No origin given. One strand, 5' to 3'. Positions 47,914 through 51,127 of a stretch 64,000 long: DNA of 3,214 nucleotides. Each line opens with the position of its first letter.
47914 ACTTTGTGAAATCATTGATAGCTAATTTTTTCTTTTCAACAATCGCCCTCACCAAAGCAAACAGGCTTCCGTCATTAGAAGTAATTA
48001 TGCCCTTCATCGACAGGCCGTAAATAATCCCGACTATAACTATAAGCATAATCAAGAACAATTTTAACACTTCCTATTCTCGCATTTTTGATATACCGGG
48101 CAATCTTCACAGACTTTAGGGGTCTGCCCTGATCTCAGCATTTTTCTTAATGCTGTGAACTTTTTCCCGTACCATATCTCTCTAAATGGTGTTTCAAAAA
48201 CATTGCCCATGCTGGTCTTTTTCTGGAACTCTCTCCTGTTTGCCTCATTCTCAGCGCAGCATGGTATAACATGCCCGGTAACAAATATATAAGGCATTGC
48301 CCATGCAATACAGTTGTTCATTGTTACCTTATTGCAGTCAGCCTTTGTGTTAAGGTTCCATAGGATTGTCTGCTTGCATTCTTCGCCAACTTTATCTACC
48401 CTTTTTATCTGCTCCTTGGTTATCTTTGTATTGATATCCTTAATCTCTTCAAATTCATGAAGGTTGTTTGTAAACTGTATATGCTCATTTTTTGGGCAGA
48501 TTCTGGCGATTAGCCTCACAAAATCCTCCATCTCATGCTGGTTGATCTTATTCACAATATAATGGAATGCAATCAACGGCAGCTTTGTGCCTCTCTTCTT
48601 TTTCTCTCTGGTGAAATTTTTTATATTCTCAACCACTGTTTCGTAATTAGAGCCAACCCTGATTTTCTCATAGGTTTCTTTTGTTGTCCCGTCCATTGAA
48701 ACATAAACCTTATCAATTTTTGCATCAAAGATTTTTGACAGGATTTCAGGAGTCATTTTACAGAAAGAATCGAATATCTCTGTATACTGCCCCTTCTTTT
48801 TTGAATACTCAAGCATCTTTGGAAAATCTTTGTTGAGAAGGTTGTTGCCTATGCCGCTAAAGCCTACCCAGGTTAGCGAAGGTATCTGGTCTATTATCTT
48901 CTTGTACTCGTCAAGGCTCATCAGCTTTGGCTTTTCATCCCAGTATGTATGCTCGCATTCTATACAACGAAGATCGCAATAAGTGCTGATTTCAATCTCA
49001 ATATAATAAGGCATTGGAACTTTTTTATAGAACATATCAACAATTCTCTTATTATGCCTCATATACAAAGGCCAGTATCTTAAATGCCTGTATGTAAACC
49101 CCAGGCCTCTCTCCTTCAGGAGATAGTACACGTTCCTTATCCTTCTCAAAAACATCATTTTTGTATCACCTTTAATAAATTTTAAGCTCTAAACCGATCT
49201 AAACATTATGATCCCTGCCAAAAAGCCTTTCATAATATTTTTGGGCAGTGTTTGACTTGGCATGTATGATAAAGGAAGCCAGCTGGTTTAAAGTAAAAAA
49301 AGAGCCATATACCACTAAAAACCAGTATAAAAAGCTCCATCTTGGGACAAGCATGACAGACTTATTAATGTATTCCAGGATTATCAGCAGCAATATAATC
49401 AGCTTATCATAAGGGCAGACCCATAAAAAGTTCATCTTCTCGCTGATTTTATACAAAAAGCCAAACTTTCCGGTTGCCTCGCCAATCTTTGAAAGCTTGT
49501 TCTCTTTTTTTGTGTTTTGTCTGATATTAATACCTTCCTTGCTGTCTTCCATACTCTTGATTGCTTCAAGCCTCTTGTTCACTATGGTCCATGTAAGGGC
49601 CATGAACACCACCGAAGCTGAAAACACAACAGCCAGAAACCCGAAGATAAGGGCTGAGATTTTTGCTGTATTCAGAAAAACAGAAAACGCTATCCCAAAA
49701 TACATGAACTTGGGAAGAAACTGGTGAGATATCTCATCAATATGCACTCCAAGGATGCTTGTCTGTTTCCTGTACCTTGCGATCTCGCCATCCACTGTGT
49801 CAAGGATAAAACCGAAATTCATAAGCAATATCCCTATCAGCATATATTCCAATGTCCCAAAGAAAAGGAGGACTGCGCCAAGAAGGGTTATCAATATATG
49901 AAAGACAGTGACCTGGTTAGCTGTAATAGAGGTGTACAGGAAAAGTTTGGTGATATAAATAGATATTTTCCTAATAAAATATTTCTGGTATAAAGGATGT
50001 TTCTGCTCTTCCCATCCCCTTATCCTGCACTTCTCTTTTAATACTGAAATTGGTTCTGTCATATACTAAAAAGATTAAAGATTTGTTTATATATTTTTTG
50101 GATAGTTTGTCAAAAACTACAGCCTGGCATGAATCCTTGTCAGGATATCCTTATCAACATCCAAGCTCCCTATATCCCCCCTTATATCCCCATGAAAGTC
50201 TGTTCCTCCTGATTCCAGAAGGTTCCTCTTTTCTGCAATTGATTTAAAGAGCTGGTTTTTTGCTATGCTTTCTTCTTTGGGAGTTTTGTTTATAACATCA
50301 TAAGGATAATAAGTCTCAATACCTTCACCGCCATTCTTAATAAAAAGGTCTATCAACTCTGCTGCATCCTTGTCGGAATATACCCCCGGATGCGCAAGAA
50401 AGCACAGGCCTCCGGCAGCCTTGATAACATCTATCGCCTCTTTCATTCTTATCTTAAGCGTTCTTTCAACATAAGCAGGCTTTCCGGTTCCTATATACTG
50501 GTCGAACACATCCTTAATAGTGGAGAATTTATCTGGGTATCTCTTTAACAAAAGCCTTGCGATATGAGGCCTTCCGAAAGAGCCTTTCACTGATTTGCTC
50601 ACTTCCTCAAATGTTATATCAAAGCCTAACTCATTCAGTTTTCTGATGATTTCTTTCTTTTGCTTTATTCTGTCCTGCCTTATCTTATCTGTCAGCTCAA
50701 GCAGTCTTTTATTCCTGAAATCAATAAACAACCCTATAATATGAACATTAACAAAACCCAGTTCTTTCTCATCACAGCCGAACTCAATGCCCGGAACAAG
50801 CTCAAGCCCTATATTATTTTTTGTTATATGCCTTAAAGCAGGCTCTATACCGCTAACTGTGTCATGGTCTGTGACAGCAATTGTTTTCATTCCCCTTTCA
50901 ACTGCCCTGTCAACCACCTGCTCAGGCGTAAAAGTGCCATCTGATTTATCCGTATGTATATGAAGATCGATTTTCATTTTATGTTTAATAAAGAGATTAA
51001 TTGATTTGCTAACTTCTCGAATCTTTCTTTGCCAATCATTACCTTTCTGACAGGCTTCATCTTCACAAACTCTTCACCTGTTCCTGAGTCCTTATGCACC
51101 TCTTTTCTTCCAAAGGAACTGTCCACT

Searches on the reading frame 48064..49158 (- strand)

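Call 62: search_protein_families(library=pfam, proteins=[window:48064-49158:-], max_evalue=0.00001)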
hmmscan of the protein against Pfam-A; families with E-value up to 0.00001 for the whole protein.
window:48064-49158:- (364 aa): 2 families
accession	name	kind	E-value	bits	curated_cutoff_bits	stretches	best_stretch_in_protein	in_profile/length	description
PF04055.27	Radical_SAM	-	4.2e-15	56.7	29.5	1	55-217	1-166/166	Radical SAM superfamily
PF13186.11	SPASM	-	1.8e-12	47.8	21.5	1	286-354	5-67/67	Iron-sulfur cluster-binding domain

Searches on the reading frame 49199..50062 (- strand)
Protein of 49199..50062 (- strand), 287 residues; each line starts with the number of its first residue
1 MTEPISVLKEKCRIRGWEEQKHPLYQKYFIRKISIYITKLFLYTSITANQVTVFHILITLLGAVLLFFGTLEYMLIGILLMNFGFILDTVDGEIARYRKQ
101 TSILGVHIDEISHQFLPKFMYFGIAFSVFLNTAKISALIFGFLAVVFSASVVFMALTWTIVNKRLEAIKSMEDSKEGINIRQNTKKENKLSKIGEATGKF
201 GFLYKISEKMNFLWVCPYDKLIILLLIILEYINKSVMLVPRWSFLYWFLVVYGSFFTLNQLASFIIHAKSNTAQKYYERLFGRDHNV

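Call 62: search_protein_families(library=pfam, proteins=[window:49199-50062:-], max_evalue=0.00001)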
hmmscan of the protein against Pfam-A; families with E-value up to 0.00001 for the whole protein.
window:49199-50062:- (287 aa): 1 family
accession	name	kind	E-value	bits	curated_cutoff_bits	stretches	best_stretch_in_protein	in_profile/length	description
PF01066.26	CDP-OH_P_transf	-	2.5e-10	41.4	22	1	47-163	3-108/152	CDP-alcohol phosphatidyltransferase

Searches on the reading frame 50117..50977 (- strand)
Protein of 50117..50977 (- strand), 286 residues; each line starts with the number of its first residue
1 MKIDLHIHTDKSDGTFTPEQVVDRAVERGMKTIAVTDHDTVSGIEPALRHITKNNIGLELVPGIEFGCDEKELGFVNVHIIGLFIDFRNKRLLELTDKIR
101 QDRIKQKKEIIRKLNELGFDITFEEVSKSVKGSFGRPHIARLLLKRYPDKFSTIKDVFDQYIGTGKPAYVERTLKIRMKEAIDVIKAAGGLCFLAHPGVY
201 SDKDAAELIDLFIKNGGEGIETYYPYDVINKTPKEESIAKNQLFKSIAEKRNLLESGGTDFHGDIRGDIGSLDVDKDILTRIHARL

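Call 62: search_protein_families(library=pfam, proteins=[window:50117-50977:-], max_evalue=0.00001)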
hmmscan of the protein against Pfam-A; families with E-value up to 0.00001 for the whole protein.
window:50117-50977:- (286 aa): 1 family
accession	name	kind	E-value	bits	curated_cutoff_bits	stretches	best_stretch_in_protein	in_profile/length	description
PF02811.25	PHP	-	4e-15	57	26.4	1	4-152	1-119/164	PHP domain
